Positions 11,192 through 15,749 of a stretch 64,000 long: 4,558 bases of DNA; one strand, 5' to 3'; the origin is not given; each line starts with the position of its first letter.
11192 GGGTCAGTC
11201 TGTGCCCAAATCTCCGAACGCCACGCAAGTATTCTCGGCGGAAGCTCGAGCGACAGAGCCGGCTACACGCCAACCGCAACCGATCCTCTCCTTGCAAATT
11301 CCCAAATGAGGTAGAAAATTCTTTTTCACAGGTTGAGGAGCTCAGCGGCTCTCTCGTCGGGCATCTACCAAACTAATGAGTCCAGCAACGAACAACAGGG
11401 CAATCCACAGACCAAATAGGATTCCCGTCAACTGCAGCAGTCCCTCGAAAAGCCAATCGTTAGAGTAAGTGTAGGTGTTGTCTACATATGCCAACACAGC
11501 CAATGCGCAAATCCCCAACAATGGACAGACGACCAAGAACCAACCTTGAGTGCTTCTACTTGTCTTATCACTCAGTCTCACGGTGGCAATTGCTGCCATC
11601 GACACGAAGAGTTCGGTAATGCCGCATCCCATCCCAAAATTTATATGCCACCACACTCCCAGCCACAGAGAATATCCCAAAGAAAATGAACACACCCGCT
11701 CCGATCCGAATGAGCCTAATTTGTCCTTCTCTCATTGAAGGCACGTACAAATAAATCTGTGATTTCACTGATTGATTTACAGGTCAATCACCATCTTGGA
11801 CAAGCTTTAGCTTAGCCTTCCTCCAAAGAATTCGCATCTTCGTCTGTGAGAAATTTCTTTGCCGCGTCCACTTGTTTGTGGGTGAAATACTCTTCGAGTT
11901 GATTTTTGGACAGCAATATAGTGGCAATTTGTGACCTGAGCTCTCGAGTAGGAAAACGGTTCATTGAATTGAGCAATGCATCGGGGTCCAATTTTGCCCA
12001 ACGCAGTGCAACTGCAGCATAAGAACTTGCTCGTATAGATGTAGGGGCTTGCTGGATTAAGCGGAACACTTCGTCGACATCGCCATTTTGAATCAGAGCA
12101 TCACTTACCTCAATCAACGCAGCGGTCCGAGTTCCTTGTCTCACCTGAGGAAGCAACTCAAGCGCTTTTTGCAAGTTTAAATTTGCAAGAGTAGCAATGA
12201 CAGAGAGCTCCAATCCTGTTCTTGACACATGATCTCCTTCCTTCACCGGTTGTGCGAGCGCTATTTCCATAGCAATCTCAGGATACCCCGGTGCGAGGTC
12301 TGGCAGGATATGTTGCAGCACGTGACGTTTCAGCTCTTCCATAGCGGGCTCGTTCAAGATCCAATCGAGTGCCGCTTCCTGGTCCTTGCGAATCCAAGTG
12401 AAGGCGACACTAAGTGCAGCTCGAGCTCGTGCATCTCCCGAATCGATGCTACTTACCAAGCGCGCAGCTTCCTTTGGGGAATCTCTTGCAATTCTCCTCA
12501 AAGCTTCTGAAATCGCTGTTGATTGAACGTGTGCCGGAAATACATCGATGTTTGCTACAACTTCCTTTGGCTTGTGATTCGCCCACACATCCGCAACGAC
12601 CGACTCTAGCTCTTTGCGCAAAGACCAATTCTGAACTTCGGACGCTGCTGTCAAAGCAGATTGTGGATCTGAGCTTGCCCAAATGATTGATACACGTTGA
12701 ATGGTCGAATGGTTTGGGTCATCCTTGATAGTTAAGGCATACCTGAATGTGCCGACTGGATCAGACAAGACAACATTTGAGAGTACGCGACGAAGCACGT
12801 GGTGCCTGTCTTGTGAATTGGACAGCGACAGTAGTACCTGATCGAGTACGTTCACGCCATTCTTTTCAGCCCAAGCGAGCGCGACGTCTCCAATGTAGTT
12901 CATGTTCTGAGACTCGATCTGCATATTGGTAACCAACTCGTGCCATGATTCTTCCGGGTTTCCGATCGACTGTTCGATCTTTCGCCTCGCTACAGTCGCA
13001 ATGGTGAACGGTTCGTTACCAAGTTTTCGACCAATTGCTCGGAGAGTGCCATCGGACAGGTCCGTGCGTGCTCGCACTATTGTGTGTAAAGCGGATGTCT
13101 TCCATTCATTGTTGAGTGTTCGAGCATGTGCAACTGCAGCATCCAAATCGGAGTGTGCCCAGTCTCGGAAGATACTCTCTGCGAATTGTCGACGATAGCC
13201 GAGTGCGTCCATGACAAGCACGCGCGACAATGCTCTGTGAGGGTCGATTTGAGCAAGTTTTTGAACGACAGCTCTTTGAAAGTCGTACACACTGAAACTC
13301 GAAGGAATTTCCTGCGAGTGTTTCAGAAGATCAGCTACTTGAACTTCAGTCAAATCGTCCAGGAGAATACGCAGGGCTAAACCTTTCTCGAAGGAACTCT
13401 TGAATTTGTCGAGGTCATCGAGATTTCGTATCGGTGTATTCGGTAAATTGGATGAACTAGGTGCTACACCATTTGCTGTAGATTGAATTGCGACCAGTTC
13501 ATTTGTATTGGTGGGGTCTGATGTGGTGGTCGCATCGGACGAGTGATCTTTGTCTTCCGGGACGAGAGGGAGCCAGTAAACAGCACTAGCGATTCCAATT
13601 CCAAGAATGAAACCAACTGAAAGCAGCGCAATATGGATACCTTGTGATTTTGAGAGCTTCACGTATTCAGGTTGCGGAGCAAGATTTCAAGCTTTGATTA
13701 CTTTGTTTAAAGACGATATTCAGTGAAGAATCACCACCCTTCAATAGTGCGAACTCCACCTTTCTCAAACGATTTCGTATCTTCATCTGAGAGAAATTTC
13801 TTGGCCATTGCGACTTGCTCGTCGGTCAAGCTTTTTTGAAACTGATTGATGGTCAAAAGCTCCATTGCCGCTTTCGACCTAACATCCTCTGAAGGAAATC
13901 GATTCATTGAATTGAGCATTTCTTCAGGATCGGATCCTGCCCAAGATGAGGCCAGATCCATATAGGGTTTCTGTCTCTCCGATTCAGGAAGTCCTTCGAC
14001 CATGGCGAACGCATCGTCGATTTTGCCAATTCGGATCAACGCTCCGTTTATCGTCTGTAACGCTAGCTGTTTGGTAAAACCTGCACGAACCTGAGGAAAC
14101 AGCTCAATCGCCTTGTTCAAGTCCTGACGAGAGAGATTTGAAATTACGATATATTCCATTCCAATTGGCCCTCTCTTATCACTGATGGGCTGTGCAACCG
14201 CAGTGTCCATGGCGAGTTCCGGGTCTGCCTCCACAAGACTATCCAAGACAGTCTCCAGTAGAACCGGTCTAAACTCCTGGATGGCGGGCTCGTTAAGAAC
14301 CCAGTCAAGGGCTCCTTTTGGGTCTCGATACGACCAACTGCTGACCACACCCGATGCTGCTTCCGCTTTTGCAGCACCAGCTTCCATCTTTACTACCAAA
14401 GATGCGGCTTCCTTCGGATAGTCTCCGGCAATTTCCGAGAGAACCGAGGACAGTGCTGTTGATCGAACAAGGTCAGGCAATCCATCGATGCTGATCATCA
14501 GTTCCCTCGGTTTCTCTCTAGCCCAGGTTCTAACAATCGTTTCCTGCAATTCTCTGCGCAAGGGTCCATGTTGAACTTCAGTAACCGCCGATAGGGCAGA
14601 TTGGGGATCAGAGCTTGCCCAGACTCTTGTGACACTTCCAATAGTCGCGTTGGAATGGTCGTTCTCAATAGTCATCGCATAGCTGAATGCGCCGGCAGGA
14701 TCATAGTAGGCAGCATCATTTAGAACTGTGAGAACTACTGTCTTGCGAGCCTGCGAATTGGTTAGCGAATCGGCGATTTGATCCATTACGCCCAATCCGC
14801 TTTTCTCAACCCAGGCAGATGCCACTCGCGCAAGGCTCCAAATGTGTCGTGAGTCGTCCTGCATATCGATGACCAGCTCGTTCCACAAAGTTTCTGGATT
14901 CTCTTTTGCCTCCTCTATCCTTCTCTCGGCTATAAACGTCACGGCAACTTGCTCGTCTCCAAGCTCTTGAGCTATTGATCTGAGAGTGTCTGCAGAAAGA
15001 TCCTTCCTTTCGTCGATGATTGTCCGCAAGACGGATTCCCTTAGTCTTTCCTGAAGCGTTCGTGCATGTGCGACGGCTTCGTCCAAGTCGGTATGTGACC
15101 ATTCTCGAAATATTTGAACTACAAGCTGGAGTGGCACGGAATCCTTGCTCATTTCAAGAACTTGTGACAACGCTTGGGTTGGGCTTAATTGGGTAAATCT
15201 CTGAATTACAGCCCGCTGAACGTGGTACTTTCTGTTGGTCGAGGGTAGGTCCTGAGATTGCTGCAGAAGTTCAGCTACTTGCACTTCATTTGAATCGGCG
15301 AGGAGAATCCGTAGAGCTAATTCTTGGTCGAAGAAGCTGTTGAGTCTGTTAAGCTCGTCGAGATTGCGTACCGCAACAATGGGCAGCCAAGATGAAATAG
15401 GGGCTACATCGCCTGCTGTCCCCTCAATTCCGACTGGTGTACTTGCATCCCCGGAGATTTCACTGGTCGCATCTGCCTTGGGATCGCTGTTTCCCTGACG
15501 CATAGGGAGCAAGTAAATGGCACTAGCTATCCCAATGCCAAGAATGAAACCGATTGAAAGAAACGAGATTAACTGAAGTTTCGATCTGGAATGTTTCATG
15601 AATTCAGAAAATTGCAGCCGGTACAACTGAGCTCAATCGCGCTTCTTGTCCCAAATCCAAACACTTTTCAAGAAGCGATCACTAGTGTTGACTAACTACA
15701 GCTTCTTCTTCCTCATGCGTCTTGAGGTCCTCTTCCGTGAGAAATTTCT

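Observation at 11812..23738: Six tandem, diverged paralogues encoding membrane-anchored helical-repeat proteins of unknown function (~12 kb on one strand)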

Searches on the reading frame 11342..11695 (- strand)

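Call 13: search_protein_families(library=pfam, proteins=[window:11342-11695:-], max_evalue=0.001)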
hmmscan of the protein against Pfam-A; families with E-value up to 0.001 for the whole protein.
window:11342-11695:- (117 aa): 0 families

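Call 50: search_protein_families(library=padloc, proteins=[window:11342-11695:-], max_evalue=0.01)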
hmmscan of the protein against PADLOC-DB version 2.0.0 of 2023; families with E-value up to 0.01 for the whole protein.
window:11342-11695:- (117 aa): 1 family
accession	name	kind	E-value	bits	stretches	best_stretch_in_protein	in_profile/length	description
PDLC04503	PDC-M18B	-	0.0034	15.4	1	59-112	20-76/185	-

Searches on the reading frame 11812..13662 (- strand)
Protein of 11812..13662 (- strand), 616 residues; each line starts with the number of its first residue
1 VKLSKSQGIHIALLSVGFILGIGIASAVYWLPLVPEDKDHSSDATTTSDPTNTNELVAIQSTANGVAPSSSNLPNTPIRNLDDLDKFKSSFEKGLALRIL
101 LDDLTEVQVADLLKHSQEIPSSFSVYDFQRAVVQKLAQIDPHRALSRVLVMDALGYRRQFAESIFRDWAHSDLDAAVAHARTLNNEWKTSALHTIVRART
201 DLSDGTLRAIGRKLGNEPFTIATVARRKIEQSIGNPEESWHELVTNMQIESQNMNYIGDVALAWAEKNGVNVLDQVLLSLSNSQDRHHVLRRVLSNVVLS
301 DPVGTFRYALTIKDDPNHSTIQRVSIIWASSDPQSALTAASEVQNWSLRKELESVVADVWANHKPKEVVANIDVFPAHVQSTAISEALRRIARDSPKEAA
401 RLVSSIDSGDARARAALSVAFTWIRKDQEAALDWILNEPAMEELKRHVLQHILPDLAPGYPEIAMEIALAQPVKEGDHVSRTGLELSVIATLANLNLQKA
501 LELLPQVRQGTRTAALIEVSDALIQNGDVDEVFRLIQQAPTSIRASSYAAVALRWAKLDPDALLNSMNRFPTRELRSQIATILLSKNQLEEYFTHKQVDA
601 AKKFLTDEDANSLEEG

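Call 4: search_protein_families(library=pfam, proteins=[window:11812-13662:-], max_evalue=10)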
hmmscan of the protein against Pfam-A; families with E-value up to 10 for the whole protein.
window:11812-13662:- (616 aa): 1 family
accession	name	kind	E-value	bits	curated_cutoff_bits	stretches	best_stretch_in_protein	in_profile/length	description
PF09105.16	SelB-wing_1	-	0.25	11.6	25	1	469-504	7-38/59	Elongation factor SelB, winged helix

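Call 5: search_protein_families(library=ncbifam, proteins=[window:11812-13662:-], max_evalue=10)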
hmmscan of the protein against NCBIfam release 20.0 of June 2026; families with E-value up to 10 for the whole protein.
window:11812-13662:- (616 aa): 1 family
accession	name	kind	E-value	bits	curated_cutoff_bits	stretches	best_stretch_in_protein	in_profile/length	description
NF007019.0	PRK09484.1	equivalog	0.06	13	208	1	225-291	90-149/187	3-deoxy-manno-octulosonate-8-phosphatase KdsC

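Call 50: search_protein_families(library=padloc, proteins=[window:11812-13662:-], max_evalue=0.01)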
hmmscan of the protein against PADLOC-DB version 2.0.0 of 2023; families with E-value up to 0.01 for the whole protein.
window:11812-13662:- (616 aa): 0 families

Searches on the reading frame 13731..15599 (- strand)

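Call 4: search_protein_families(library=pfam, proteins=[window:13731-15599:-], max_evalue=10)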
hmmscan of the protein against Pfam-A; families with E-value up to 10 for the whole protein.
window:13731-15599:- (622 aa): 0 families

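Call 5: search_protein_families(library=ncbifam, proteins=[window:13731-15599:-], max_evalue=10)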
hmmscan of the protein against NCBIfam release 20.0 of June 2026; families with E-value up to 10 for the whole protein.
window:13731-15599:- (622 aa): 3 families
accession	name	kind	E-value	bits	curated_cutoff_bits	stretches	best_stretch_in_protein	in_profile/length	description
NF004651.0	PRK05996.1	equivalog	0.01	15.3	342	1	385-433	139-186/424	MotB family protein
TIGR04093.1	cas1_CYANO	exception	0.078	11.9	385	1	309-392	77-159/334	type I-D CRISPR-associated endonuclease Cas1d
TIGR00730.1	TIGR00730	subfamily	0.11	12.2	96.35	1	255-339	92-175/178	TIGR00730 family Rossman fold protein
